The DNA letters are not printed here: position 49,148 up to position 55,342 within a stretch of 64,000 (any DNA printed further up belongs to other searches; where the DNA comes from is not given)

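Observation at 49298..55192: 1964-aa secreted protein of about 50-60 tandem 32-residue repeats between the BY-kinase and the LCP ligase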

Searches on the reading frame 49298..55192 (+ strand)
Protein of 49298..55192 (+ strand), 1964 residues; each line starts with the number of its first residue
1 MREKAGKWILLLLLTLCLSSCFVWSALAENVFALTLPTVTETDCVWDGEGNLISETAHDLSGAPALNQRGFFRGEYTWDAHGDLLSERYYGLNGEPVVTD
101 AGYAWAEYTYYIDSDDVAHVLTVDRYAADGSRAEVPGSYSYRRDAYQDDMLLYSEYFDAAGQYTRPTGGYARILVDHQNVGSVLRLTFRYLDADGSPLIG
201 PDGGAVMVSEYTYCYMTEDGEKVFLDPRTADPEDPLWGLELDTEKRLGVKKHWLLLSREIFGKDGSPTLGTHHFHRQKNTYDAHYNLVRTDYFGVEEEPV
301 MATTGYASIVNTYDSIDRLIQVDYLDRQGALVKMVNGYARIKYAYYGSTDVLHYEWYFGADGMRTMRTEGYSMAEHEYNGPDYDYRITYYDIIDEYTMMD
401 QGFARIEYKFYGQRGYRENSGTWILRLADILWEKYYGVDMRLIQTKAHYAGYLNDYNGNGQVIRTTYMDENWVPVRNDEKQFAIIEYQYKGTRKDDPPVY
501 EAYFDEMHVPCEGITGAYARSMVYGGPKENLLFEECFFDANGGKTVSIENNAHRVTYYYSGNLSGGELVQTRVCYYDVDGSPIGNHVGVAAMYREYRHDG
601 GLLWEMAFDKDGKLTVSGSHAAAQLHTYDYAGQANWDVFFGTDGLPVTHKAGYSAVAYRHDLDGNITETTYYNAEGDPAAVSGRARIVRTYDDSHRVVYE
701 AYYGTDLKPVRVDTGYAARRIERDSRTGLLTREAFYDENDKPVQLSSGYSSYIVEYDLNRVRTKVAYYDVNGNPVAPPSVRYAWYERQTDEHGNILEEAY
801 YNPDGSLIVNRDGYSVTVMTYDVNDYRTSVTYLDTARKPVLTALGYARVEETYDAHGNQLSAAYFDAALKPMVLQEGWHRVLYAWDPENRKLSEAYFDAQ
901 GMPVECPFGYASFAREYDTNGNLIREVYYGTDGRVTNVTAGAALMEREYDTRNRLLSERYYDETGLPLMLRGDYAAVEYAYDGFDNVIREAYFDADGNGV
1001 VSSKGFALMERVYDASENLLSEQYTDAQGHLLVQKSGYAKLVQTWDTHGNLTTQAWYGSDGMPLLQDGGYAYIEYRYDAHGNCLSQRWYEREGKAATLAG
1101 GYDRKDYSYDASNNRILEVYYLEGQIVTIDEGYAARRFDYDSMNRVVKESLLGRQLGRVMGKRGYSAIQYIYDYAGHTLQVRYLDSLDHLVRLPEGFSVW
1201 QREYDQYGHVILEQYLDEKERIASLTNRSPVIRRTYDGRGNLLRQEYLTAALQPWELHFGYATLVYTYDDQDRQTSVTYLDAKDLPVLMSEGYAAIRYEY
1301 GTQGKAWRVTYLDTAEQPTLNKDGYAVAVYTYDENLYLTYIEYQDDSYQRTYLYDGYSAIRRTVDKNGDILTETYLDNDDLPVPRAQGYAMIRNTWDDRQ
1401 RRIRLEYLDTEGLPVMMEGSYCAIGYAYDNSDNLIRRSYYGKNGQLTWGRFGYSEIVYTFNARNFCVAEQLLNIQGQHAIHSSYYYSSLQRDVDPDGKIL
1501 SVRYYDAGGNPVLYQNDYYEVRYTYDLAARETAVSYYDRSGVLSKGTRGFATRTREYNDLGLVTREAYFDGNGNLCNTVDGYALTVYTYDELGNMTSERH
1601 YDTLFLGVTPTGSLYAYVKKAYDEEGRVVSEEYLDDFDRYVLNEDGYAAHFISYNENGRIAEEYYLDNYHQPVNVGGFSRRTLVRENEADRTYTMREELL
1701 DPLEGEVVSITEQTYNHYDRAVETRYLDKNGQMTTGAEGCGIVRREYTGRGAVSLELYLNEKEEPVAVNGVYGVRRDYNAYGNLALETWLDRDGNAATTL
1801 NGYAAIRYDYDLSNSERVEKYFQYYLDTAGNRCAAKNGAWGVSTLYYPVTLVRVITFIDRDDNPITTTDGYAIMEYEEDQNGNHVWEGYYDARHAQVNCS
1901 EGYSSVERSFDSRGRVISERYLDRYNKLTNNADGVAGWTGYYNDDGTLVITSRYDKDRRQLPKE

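Call 4: search_protein_families(library=pfam, proteins=[window:49298-55192:+], max_evalue=1)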
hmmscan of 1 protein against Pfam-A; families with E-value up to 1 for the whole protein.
window:49298-55192:+ (1964 aa): 2 families
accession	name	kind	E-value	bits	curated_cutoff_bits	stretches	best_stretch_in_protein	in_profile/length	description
PF03527.20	RHS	-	0.014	15.7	27.9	0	1879-1892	17-30/38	RHS protein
PF14903.11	WG_beta_rep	-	0.26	11.8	25.6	0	1940-1956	2-18/35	WG containing repeat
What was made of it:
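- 55001..55189 (+): Most conserved segment, the C-terminal ~63 residues (..............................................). The only other signal is a sub-threshold WG_beta_rep hit (call 4).
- There is a sub-threshold Pfam 'RHS' hit at residues 1879-1892 (E 0.014, call 4).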

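Call 5: search_protein_families(library=ncbifam, proteins=[window:49298-55192:+], max_evalue=1)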
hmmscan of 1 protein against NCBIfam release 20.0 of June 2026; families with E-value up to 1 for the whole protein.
window:49298-55192:+ (1964 aa): 0 families
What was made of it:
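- On YD/RHS repeat superfamily (Pfam PF05593 RHS_repeat; NCBIfam TIGR01643 YD_repeat_2x): Its only hits are PF03527 'RHS' (E 0.014, 15.7 bits against a 27.9 cut-off) and WG_beta_rep (calls 4, 5).
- On Rhs / Tc BC / teneurin toxin-encapsulating shells: No toxin family is found in Pfam or NCBIfam (calls 4, 5).
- On Wall / glycan-binding hairpin repeats (CW_binding_1, CROPs, SLH, WG_beta_rep, MORN_2): Only WG_beta_rep at E 0.26 (11.8 bits against a 25.6 cut-off), and no other family (calls 4, 5).
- No recognised carbohydrate-binding module, SLH or CW_binding repeat is detected (calls 4, 5).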

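Call 8: find_homologous_proteins(query=window:49298-55192:+, max_evalue=0.001)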
Query window:49298-55192:+ (1964 aa): 35 proteins with E <= 0.001 among 8000 candidates.
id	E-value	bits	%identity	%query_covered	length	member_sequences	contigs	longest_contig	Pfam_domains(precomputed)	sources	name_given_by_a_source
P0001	0.0e+0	2151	54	98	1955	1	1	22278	-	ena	-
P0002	0.0e+0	1114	49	54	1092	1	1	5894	-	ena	-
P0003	1.4e-139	485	24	76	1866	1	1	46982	-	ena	-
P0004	1.3e-138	482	25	68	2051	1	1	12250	PF07714.24,PF00069.32,PF05593.20,PF03109.23,PF11178.14,PF27244.1,PF07661.20,PF01636.30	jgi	jgi:YD repeat-containing protein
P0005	2.0e-132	461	25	70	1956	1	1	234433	PF27244.1,PF13676.12,PF08937.17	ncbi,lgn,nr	ncbi:MAG: repeat-containing protein [Chthoniobacteraceae bacterium]|nr:repeat-containing protein [Ch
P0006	1.9e-125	438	25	60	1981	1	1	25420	PF07714.24,PF00069.32,PF03109.23,PF27244.1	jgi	jgi:eukaryotic-like serine/threonine-protein kinase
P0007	8.8e-118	413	28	41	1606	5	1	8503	PF05593.20,PF27244.1,PF20703.4,PF13676.12,PF13191.13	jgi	jgi:YD repeat-containing protein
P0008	7.6e-107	376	25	46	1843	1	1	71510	PF07714.24,PF00069.32,PF17820.8,PF05593.20,PF01636.30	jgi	jgi:YD repeat-containing protein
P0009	3.7e-105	371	28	45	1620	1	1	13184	-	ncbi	-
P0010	2.0e-104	368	27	43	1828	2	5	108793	PF17820.8,PF20703.4,PF13191.13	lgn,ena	-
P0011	2.2e-97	345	24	70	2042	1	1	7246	-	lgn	-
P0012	2.5e-91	325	26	42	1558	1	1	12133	PF27244.1,PF20703.4,PF13676.12,PF13191.13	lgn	-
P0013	4.2e-78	281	31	32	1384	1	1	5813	PF07714.24,PF00069.32,PF01636.30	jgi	jgi:serine/threonine protein kinase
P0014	6.5e-76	274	25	37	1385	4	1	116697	PF11178.14,PF27244.1,PF20703.4,PF13191.13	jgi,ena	-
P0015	4.9e-75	271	25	35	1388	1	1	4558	PF20703.4,PF13191.13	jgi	jgi:hypothetical protein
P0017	1.2e-71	260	26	38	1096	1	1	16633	PF13676.12,PF08937.17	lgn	-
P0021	4.0e-66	241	27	27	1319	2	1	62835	-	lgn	-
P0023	1.9e-64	236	26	52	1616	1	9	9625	PF01582.26,PF13676.12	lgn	-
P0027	3.7e-59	218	22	41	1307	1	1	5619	PF06293.21,PF07714.24,PF00069.32,PF05593.20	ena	-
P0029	4.4e-54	201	25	43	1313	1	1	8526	-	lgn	-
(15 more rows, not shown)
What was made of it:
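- Closest known: Uncharacterised 'YD repeat-containing' transmembrane kinase / TIR / nSTAND1 proteins. Same: These are the nearest sequence relatives outside the orthologue clade (22-31% identity over hundreds of residues, E to 1e-139, call 8).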

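Call 9: search_solved_structures(query=window:49298-55192:+, max_evalue=1, show_alignments=2)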
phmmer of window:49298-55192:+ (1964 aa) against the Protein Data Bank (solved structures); distinct sequences matched with E-value up to 1: 1.
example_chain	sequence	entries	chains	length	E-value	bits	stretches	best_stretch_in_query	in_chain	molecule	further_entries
7xwc_A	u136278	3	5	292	0.11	12.6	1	1153-1220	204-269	Feruloyl-CoA hydratase/lyase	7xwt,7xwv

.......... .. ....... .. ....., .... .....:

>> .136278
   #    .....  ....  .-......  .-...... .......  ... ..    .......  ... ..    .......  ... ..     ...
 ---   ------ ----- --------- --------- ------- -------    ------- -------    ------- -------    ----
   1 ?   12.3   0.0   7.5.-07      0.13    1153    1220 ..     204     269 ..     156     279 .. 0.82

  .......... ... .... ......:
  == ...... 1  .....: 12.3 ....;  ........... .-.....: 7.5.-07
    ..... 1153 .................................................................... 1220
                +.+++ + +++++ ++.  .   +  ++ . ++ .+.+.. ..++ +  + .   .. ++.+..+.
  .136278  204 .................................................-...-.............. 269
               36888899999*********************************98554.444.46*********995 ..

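Call 10: search_protein_families(library=pfam, proteins=[P0001, P0003, P0004, P0005, P0007], max_evalue=0.01)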
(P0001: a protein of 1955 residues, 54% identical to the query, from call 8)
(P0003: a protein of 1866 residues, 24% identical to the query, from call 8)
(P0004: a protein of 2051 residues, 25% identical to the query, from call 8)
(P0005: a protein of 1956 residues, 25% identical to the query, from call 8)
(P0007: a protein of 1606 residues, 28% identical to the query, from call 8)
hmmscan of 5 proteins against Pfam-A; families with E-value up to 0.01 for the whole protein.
P0001 (1955 aa): 1 family
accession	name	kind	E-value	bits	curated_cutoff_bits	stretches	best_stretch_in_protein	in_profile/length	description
PF05593.20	RHS_repeat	-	0.00085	20.1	22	0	1126-1141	19-34/38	RHS Repeat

P0003 (1866 aa): 1 family
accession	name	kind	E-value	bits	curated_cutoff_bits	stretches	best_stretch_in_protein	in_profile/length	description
PF22433.2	MtxA_IG-like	-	0.005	17.1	26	0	1614-1649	22-56/83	Magnetotaxis protein MtxA, Immunoglobulin-like domain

P0004 (2051 aa): 10 families
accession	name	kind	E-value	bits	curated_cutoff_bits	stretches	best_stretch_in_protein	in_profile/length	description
PF00069.31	Pkinase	-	1.7e-51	175.6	31.7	1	106-361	1-259/263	Protein kinase domain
PF07714.23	PK_Tyr_Ser-Thr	-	8.5e-34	117.5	23.1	1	109-354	4-249/258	Protein tyrosine and serine/threonine kinase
PF05593.20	RHS_repeat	-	5.7e-31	106.7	22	0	782-825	1-33/38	RHS Repeat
PF07661.19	MORN_2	-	1.2e-06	28.4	29.6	0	779-793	5-19/22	MORN repeat variant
PF11178.13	DUF2963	-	6.7e-06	25.8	22.6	0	1327-1348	10-32/52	Protein of unknown function (DUF2963)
PF01636.29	APH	-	1.7e-05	25.1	23.2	0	143-220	32-108/239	Phosphotransferase enzyme family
PF03109.22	ABC1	-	3.4e-05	23.5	22.9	1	177-260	141-224/244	ABC1 atypical kinase-like domain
PF17820.7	PDZ_6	-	4.3e-05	23.6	27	1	1960-1994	1-35/54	PDZ domain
PF21338.2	Top1B_N_bact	-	0.0021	18.2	27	0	1309-1327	3-21/49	Bacterial DNA topoisomerase IB, N-terminal domain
PF01163.29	RIO1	-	0.0042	17.2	22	1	180-248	82-149/187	RIO domain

P0005 (1956 aa): 4 families
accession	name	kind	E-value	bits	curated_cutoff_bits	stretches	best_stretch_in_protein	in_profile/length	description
PF13676.11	TIR_2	-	4.2e-12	47.1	28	1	11-121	2-95/122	TIR domain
PF08937.16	ThsB_TIR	-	7.3e-08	33.2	21.2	1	11-118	1-96/100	Thoeris protein ThsB, TIR-like domain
PF05593.20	RHS_repeat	-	0.00011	23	22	0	737-765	1-30/38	RHS Repeat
PF17820.7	PDZ_6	-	0.00029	21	27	1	1878-1930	2-54/54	PDZ domain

P0007 (1606 aa): 4 families
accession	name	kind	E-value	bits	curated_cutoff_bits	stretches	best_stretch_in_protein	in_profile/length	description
PF20703.3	nSTAND1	-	4.9e-119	398.8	27.1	1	157-553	1-378/379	Novel STAND NTPase 1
PF13676.11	TIR_2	-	6.4e-22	78.8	28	1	10-131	1-121/122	TIR domain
PF05593.20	RHS_repeat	-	5.7e-14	52.5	22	0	964-1009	1-35/38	RHS Repeat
PF13191.12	AAA_16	-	1.2e-06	29.6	32.6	1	172-329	2-167/167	AAA ATPase domain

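Call 11: find_encoding_contigs(protein=P0001, flank=10000, max_places=3)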
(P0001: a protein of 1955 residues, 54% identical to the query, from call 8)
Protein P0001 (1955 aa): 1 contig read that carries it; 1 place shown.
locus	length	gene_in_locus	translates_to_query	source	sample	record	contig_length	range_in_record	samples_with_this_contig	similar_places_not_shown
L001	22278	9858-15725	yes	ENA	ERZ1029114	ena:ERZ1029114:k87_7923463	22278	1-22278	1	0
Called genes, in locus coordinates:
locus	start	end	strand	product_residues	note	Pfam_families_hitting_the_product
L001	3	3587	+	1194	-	?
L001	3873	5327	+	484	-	PF08323:Glyco_transf_5, PF13439:Glyco_transf_4 (faint), PF13579:Glyco_trans_4_4 (weak), PF00534:Glycos_transf_1, PF13692:Glyco_trans_1_4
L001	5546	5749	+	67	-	-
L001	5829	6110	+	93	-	PF05402:PqqD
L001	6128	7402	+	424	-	PF04055:Radical_SAM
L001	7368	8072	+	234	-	PF27840:ScmC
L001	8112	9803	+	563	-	PF02706:Wzz, PF01656:CbiA, PF06564:CBP_BcsQ, PF09140:MipZ (faint), PF10609:ParA, PF13614:AAA_31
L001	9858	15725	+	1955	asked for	-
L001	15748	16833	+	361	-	PF03816:LytR_cpsA_psr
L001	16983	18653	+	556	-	PF00664:ABC_membrane, PF02463:SMC_N (faint), PF00005:ABC_tran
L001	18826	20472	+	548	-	PF01301:Glyco_hydro_35 (weak), PF18120:DUF5597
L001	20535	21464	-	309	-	PF00892:EamA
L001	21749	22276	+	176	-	?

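Call 14: find_encoding_contigs(protein=P0003, flank=10000, max_places=2)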
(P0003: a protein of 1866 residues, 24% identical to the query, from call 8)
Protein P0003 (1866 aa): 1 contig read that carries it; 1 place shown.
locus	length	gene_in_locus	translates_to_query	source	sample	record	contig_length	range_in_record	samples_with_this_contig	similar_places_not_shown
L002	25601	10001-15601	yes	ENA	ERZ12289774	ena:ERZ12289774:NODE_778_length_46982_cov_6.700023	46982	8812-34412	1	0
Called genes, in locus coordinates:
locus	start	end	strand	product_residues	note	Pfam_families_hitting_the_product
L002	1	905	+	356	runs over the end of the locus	PF01757:Acyl_transf_3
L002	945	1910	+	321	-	PF01757:Acyl_transf_3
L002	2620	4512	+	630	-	PF00056:Ldh_1_N (faint), PF07993:NAD_binding_4 (faint), PF01073:3Beta_HSD, PF01370:Epimerase, PF02719:Polysacc_synt_2, PF04321:RmlD_sub_bind, PF16363:GDP_Man_Dehyd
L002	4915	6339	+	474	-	PF04055:Radical_SAM, PF13353:Fer4_12 (weak)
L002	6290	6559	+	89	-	-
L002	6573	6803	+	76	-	-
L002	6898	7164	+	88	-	PF05402:PqqD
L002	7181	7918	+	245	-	PF27840:ScmC (weak)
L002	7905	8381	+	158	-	-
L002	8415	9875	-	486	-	PF03382:DUF285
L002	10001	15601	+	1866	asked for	-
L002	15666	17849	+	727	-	PF02743:dCache_1, PF22673:MCP-like_PDC_1 (weak), PF07228:SpoIIE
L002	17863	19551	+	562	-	PF00664:ABC_membrane, PF02463:SMC_N (faint), PF00005:ABC_tran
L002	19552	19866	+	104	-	PF05402:PqqD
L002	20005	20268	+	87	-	PF05402:PqqD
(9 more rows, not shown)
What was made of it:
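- P0003 lies near CapD and acyltransferases (call 14).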

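Call 15: find_encoding_contigs(protein=P0002, flank=10000, max_places=2)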
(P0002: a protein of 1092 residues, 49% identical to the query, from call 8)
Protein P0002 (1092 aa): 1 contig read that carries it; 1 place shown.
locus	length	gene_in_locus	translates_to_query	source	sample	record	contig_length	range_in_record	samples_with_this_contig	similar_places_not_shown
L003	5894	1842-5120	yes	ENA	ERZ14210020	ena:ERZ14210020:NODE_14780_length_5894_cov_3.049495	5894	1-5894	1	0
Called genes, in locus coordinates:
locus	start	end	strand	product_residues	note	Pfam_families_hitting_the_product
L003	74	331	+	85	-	-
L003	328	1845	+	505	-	PF02706:Wzz, PF06564:CBP_BcsQ, PF10609:ParA, PF13614:AAA_31, PF01656:CbiA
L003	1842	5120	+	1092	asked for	-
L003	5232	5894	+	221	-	?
